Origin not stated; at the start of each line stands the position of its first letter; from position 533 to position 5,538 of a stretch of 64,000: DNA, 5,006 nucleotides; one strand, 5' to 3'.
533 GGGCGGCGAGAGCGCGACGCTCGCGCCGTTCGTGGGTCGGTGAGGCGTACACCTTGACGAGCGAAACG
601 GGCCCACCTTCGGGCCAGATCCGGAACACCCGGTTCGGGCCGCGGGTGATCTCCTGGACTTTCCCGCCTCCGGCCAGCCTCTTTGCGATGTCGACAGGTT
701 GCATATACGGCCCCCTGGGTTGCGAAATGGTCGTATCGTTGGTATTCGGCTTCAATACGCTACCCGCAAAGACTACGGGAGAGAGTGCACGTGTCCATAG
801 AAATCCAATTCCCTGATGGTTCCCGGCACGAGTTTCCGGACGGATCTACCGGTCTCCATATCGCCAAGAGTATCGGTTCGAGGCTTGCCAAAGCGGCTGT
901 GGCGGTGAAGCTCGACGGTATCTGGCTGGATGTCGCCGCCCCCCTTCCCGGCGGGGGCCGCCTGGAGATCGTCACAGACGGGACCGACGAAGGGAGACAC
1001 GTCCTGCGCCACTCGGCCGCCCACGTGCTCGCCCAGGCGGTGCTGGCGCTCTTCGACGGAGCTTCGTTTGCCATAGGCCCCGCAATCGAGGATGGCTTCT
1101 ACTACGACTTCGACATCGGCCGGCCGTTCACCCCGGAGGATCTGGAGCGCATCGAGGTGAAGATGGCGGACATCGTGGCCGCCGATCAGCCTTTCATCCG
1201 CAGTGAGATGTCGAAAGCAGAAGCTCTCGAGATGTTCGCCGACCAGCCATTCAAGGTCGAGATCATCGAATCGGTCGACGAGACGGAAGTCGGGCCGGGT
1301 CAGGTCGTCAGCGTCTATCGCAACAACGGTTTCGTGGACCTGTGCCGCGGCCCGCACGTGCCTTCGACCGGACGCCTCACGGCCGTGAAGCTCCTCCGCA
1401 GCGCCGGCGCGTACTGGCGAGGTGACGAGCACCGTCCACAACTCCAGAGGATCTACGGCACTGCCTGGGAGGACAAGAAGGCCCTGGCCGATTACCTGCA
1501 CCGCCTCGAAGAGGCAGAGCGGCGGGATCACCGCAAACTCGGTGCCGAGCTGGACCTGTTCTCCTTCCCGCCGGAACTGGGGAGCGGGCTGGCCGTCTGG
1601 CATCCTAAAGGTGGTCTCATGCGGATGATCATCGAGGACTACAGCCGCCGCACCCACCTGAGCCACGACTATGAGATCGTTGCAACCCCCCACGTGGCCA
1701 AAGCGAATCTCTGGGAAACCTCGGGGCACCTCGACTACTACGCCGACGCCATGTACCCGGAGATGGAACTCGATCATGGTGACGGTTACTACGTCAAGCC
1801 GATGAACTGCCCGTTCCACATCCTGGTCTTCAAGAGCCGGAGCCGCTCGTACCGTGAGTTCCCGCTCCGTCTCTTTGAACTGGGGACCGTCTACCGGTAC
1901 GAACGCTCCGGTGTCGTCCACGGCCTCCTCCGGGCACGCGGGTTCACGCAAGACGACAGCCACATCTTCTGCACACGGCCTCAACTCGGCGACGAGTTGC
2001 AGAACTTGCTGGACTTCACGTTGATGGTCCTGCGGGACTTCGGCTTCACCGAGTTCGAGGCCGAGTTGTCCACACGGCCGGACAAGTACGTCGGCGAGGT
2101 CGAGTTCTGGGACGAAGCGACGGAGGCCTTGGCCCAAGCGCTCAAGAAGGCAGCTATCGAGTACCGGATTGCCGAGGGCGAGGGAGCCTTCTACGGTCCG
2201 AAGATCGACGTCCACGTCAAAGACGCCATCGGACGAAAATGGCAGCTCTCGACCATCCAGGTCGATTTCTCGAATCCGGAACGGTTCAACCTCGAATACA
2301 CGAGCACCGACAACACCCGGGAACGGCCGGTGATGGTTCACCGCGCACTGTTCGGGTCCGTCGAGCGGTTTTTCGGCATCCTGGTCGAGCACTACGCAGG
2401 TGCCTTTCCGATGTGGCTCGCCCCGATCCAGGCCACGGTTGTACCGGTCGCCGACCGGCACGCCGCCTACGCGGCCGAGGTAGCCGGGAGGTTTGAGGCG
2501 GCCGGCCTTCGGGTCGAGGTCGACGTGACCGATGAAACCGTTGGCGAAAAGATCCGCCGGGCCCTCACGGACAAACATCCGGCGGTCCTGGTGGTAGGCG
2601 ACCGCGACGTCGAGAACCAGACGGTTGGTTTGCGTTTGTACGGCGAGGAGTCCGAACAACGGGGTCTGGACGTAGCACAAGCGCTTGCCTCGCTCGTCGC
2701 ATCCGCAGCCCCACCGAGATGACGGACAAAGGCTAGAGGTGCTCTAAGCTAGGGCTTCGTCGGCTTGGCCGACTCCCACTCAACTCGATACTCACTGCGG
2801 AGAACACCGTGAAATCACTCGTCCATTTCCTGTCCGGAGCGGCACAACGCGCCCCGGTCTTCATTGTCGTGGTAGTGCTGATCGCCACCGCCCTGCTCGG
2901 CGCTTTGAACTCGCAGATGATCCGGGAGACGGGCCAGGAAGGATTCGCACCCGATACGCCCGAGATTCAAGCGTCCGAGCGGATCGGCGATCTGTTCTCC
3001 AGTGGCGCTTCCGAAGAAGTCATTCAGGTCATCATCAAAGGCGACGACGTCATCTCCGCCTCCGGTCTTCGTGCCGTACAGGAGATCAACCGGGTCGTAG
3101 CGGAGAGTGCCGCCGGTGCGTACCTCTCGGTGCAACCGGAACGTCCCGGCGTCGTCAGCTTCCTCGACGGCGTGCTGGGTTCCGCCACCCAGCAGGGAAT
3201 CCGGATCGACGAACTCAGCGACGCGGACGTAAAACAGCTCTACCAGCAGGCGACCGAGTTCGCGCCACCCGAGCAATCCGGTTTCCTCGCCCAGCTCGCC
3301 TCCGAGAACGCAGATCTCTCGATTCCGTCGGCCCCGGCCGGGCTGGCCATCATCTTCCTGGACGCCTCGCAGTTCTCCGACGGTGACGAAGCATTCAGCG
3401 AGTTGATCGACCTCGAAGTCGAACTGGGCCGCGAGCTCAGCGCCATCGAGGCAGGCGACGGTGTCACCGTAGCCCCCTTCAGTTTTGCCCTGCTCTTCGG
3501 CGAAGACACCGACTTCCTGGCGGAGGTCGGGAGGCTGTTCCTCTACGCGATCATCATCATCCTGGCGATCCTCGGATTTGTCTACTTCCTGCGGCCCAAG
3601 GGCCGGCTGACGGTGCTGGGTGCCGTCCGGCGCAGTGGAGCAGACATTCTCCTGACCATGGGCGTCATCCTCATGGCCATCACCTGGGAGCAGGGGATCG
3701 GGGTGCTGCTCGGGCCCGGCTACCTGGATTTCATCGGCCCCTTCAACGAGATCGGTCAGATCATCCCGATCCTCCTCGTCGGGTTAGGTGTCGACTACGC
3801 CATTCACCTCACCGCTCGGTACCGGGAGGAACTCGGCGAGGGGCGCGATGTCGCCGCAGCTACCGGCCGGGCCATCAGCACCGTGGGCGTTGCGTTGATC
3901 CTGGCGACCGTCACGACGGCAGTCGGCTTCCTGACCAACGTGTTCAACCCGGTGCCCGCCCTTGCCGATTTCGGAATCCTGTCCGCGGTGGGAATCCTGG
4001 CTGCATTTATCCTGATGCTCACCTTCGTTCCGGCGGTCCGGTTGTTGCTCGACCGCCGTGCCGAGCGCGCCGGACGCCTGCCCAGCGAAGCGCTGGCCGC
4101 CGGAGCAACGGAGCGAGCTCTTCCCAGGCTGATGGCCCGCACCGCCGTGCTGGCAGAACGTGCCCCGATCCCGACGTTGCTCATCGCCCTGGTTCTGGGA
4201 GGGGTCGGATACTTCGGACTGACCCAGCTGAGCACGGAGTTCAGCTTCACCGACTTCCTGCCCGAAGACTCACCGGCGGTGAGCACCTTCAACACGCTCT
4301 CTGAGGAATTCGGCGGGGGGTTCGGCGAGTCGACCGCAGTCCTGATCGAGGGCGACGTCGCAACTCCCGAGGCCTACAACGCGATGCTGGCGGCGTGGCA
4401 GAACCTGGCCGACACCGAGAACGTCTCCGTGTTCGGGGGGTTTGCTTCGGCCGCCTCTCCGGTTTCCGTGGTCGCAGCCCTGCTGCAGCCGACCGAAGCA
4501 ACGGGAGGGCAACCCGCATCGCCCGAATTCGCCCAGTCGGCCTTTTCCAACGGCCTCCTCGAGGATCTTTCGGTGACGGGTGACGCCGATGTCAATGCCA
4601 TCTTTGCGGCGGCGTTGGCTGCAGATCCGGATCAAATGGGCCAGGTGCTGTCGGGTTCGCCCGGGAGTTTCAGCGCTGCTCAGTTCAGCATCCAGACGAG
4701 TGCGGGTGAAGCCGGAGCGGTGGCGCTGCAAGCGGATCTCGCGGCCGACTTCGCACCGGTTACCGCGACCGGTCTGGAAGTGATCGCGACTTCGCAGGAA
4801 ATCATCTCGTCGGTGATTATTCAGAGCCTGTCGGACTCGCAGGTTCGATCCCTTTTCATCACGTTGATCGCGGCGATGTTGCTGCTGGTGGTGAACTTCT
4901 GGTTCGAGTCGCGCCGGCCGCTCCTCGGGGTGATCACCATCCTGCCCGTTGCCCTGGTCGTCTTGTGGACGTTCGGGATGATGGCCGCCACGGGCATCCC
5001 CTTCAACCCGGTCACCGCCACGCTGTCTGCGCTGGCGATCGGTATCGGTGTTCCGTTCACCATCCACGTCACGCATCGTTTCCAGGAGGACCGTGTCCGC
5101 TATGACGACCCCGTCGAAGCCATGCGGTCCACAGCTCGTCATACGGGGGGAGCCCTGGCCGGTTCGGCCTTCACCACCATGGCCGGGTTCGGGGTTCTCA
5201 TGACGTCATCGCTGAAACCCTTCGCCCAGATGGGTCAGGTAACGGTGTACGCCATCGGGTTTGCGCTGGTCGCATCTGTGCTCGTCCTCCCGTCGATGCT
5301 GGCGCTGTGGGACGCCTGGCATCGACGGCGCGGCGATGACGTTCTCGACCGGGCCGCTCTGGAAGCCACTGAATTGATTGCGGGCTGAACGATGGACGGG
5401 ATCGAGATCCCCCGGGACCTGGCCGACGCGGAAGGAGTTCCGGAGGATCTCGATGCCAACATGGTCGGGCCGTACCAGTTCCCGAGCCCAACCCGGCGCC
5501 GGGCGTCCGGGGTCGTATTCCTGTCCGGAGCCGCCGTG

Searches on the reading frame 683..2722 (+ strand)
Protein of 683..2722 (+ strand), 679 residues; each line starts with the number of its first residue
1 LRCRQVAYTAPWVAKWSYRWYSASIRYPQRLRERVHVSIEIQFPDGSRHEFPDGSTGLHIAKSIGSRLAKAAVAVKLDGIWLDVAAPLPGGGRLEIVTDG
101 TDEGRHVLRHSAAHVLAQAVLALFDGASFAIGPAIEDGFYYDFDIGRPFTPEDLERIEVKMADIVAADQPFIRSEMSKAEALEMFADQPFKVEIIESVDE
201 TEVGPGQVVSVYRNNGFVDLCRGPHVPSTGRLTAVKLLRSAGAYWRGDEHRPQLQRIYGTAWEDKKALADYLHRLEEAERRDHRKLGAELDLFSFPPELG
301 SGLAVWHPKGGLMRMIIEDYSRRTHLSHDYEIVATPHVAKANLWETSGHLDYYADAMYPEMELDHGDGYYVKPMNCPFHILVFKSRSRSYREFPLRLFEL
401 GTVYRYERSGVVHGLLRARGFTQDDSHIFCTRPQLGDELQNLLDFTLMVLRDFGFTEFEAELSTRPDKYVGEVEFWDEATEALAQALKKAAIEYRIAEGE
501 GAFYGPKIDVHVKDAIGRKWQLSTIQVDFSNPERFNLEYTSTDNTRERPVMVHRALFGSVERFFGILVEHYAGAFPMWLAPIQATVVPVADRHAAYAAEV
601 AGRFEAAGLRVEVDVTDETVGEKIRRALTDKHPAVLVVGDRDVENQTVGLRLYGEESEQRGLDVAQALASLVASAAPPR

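Call 38: search_protein_families(library=pfam, proteins=[window:683-2722:+], max_evalue=0.00001)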
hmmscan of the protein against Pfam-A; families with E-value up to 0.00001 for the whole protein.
window:683-2722:+ (679 aa): 4 families
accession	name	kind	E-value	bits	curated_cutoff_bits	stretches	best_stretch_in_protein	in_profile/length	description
PF00587.30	tRNA-synt_2b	-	2.2e-42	145.6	29.3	1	364-571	6-179/179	tRNA synthetase class II core domain (G, H, P, S and T)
PF03129.25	HGTP_anticodon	-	1.2e-16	61.1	21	1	583-669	1-89/94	Anticodon binding domain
PF07973.19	tRNA_SAD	-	2.7e-13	50.1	24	1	209-258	1-44/44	Threonyl and Alanyl tRNA synthetase second additional domain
PF02824.27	TGS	-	1.5e-08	35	22.2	1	39-98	1-60/60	TGS domain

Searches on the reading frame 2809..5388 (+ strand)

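Call 38: search_protein_families(library=pfam, proteins=[window:2809-5388:+], max_evalue=0.00001)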
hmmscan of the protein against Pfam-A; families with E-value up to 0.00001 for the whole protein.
window:2809-5388:+ (859 aa): 3 families
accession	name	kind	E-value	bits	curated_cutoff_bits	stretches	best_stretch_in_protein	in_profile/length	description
PF03176.21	MMPL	-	1.3e-29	103.7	20.5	2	268-454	158-331/333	MMPL family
PF12349.14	Sterol-sensing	-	9.7e-16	58.4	22.3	1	314-422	36-143/153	Sterol-sensing domain of SREBP cleavage-activation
PF02460.24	Patched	-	2.1e-14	54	23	1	282-410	31-153/156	Patched SSD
